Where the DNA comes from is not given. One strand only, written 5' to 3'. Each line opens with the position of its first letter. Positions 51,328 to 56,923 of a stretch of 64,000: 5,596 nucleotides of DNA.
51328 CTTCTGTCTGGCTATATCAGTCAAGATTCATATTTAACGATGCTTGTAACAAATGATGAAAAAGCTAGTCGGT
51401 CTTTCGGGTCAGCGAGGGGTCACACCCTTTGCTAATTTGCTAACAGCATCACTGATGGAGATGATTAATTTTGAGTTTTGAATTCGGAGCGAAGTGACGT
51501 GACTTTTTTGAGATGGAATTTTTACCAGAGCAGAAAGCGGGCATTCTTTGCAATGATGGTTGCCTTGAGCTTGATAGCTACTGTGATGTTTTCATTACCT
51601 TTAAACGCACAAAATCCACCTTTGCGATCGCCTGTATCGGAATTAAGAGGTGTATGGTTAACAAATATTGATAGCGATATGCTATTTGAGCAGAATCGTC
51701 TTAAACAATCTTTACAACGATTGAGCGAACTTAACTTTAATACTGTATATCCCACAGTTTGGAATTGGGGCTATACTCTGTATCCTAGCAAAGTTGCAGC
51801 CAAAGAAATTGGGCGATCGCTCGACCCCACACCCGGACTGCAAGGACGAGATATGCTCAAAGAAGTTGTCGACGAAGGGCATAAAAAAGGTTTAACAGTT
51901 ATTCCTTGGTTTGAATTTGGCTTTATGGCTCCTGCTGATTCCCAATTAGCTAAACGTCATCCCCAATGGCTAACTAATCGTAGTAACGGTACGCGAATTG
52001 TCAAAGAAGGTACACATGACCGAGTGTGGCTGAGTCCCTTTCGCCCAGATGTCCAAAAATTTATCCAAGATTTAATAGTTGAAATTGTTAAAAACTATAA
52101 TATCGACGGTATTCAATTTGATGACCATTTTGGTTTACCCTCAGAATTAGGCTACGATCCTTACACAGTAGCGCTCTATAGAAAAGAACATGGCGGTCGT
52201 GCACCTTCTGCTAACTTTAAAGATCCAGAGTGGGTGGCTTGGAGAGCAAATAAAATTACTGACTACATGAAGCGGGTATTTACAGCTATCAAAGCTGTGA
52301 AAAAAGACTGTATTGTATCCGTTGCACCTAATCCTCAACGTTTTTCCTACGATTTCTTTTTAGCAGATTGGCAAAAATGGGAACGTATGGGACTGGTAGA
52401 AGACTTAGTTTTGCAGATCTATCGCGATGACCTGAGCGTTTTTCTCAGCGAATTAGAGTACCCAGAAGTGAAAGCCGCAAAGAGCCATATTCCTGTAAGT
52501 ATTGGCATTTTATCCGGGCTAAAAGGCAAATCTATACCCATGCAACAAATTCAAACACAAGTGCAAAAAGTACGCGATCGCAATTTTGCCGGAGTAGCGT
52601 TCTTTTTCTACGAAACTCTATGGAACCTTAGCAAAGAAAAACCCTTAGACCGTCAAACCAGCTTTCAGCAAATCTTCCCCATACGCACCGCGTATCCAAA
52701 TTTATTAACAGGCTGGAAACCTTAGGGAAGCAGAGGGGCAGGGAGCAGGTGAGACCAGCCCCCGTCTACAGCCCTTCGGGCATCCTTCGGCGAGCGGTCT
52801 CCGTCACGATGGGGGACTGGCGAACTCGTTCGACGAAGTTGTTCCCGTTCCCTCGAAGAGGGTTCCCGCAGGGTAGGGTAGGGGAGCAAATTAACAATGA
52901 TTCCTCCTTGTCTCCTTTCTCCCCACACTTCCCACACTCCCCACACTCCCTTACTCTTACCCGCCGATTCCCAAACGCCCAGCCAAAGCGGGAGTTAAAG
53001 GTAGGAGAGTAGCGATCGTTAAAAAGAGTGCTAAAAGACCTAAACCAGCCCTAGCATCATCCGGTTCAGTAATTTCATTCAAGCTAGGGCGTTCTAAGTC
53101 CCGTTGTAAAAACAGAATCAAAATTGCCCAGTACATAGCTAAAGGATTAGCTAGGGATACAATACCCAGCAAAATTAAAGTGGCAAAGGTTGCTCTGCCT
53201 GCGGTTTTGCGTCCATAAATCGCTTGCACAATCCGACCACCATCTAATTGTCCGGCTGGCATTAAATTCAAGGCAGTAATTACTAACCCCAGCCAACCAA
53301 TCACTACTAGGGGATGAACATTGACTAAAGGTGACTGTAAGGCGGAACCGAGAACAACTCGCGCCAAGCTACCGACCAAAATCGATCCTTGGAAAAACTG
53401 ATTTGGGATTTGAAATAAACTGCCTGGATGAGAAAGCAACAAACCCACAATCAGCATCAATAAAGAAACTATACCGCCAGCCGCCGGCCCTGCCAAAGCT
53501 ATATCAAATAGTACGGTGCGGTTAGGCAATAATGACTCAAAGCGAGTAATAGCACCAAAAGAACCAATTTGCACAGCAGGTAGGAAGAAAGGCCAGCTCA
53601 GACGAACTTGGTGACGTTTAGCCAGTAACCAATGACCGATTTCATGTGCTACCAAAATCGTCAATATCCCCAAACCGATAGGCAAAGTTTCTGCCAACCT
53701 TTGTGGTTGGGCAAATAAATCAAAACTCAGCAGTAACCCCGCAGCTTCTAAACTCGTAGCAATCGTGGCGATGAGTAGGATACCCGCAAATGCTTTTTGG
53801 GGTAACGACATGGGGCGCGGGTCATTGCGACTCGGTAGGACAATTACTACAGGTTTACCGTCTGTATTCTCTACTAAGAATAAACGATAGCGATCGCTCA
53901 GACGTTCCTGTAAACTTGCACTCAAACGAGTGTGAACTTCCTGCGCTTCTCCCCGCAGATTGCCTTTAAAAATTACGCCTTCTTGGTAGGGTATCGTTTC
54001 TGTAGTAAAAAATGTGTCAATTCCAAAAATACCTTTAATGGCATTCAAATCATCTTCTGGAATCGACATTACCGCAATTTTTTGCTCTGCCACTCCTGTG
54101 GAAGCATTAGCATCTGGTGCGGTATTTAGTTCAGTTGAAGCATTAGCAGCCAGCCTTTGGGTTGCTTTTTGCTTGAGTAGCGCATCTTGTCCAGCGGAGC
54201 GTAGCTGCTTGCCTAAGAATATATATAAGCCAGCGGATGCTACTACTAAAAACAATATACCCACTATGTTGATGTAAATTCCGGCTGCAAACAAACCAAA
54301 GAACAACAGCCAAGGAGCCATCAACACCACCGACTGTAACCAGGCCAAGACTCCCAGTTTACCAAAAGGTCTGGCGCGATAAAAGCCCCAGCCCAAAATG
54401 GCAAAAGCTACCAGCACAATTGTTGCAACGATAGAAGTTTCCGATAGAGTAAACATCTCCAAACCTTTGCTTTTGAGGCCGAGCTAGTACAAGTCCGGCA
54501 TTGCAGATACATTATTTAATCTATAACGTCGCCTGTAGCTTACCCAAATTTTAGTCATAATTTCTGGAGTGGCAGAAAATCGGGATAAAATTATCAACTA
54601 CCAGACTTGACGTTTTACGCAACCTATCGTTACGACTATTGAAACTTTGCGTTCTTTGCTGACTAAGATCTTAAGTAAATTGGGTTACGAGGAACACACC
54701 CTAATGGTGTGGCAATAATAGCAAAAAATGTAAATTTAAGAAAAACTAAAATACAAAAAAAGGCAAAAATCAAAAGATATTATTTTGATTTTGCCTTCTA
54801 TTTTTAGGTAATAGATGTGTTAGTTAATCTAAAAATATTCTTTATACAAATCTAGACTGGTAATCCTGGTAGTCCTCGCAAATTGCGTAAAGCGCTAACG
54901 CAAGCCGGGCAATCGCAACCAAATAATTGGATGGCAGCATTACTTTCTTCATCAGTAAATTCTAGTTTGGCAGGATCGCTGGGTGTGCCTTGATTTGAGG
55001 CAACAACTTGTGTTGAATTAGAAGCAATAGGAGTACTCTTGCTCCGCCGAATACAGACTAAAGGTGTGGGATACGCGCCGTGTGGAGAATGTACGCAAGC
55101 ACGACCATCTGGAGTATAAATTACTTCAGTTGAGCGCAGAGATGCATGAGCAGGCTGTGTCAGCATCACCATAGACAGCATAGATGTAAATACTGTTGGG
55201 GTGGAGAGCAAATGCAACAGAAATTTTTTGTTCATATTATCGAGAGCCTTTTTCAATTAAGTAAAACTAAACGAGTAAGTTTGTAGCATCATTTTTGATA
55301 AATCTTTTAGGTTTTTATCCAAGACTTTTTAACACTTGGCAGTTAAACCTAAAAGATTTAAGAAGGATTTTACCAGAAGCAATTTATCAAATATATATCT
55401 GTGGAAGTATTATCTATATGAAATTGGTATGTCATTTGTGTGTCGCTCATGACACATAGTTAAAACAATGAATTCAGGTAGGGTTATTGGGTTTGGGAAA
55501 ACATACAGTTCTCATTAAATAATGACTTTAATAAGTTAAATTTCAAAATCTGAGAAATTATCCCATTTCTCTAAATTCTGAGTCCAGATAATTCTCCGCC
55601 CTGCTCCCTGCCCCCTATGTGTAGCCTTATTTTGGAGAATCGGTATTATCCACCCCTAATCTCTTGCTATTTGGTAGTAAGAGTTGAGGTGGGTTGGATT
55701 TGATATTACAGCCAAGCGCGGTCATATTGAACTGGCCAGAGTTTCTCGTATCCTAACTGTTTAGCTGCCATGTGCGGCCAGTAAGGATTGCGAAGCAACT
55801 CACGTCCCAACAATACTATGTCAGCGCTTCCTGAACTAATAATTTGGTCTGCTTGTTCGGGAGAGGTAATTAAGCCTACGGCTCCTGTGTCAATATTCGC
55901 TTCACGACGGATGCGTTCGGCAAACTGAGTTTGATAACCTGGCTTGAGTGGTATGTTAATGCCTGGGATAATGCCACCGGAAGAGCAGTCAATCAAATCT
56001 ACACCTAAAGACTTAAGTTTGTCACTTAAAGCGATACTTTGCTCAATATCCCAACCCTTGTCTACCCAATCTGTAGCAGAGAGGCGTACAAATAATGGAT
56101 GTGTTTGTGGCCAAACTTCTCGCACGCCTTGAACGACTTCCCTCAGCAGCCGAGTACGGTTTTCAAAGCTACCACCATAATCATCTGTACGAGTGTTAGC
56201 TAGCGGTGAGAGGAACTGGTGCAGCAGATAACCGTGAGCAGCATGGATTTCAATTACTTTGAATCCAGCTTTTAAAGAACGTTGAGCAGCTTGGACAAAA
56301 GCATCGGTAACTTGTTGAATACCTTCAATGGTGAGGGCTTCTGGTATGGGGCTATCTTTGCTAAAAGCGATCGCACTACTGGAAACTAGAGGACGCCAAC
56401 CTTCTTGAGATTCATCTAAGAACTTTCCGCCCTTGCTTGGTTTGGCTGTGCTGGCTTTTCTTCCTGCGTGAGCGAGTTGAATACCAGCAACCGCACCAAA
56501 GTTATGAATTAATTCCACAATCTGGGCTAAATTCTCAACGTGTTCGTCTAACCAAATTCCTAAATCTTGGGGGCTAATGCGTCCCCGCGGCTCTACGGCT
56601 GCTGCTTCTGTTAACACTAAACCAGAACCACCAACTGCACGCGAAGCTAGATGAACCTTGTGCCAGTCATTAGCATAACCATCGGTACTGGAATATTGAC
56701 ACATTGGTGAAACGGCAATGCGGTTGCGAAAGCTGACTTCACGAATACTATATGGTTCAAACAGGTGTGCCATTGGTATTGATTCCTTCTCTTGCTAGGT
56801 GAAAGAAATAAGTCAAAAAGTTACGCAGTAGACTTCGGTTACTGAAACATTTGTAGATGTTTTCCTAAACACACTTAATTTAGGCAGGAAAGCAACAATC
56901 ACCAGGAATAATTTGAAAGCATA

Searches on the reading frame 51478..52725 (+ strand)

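Call 39: search_protein_families(library=pfam, proteins=[window:51478-52725:+], max_evalue=0.0001)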
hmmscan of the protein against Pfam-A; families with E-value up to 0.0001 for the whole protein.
window:51478-52725:+ (415 aa): 4 families
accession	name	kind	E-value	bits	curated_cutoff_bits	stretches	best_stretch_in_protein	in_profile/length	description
PF02638.21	GHL10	-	9.1e-103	344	27.9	1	55-359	1-304/311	Glycosyl hydrolase-like 10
PF14871.12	GHL6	-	3.1e-13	50.5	35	1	79-215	6-131/132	Hypothetical glycosyl hydrolase 6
PF02065.24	Melibiase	-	1e-07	31.7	27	1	126-216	105-191/347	Melibiase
PF14883.12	GHL13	-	5.3e-05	22.9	27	0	176-277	111-216/324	Hypothetical glycosyl hydrolase family 13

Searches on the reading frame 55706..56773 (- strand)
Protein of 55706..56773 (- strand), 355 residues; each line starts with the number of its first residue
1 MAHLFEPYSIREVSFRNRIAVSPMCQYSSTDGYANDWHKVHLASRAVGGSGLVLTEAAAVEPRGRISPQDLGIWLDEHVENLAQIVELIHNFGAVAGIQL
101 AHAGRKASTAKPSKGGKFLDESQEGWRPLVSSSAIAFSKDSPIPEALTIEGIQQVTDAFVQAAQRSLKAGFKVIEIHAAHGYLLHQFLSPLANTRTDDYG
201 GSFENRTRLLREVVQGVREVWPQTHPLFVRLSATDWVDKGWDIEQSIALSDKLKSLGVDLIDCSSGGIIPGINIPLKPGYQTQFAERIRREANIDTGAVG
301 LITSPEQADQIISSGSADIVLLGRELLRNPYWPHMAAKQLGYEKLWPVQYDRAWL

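Call 39: search_protein_families(library=pfam, proteins=[window:55706-56773:-], max_evalue=0.0001)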
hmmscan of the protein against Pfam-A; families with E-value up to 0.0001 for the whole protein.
window:55706-56773:- (355 aa): 1 family
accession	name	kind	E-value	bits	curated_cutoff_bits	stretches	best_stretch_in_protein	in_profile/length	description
PF00724.26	Oxidored_FMN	-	7.8e-78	262.6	27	1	4-340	2-339/342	NADH:flavin oxidoreductase / NADH oxidase family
